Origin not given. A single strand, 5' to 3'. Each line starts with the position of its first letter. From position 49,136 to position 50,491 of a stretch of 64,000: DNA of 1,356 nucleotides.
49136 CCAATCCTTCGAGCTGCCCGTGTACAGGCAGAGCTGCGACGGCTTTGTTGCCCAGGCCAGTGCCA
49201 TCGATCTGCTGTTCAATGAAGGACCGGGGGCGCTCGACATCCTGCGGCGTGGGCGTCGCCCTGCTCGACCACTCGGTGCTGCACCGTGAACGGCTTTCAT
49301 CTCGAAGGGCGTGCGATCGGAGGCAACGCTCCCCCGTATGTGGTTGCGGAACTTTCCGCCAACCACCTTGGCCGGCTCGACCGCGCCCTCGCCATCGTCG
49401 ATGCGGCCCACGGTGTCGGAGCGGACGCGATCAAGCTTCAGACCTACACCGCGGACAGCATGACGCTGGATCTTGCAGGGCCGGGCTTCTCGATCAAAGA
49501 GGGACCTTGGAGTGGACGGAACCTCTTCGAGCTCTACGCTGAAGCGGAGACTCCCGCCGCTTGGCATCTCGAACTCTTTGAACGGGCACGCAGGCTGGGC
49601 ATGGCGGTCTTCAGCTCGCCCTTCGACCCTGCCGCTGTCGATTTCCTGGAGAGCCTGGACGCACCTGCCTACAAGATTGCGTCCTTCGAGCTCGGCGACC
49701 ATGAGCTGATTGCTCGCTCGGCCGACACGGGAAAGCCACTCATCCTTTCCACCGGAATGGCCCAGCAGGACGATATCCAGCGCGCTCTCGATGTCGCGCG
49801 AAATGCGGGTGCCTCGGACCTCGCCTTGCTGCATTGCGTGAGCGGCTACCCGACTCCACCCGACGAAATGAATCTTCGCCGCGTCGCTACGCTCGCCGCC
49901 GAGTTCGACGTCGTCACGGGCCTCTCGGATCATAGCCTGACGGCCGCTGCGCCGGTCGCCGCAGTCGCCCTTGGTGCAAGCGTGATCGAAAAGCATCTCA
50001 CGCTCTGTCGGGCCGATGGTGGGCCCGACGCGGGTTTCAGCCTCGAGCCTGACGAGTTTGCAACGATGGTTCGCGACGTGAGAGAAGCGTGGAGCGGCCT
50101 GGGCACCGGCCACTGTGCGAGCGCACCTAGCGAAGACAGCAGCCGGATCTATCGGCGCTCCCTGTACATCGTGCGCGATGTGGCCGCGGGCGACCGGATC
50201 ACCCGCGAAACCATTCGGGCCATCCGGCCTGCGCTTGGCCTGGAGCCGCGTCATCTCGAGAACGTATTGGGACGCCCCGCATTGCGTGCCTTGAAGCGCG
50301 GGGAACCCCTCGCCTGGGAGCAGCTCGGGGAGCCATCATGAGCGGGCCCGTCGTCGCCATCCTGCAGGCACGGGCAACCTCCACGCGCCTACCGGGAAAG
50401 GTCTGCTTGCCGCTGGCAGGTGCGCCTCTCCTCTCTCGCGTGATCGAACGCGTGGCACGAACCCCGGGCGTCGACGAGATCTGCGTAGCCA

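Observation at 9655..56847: A recurrent 16-bp imperfect palindrome (yGTTTCA-N3-yGAAmk) sits upstream of most strong sigma-54 promoters: candidate enhancer of a flagellar/glycosylation sigma-54 regulon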

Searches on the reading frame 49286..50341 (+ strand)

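Call 12: search_protein_families(library=pfam, proteins=[window:49286-50341:+], max_evalue=0.01)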
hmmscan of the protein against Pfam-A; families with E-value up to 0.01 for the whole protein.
window:49286-50341:+ (351 aa): 2 families
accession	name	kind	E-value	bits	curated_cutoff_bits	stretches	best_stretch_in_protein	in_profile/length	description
PF03102.20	NeuB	-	2.6e-83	279.6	22.1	1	37-275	1-239/241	NeuB family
PF08666.17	SAF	-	7.1e-10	39.7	21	1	290-347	1-62/63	SAF domain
